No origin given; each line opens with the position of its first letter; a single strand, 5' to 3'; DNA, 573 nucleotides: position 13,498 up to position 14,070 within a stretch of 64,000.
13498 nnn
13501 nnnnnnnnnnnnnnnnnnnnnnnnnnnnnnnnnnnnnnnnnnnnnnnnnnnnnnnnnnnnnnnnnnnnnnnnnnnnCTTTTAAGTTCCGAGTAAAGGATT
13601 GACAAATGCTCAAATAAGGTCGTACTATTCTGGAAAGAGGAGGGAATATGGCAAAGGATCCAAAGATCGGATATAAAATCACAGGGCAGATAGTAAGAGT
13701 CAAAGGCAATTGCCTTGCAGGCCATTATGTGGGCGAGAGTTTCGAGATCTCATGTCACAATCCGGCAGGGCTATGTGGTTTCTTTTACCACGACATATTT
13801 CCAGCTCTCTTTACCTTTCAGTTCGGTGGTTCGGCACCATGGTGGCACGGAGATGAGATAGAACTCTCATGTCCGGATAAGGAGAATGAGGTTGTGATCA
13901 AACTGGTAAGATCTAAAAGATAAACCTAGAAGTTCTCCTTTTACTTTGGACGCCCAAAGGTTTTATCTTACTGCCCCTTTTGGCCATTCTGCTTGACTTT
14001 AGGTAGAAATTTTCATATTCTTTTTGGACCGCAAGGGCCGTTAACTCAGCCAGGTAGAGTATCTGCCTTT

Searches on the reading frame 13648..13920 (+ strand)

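Call 6: search_protein_families(library=pfam, proteins=[window:13648-13920:+], max_evalue=0.001)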
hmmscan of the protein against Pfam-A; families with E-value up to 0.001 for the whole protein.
window:13648-13920:+ (91 aa): 0 families

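Call 74: search_protein_families(library=ncbifam, proteins=[window:13648-13920:+], max_evalue=0.00001)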
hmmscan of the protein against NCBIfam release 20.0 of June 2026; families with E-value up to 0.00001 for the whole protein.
window:13648-13920:+ (91 aa): 1 family
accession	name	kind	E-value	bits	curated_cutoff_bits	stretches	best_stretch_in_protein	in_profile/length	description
TIGR04076.1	TIGR04076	subfamily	8.2e-12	45.5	33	1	14-89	7-89/91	TIGR04076 family protein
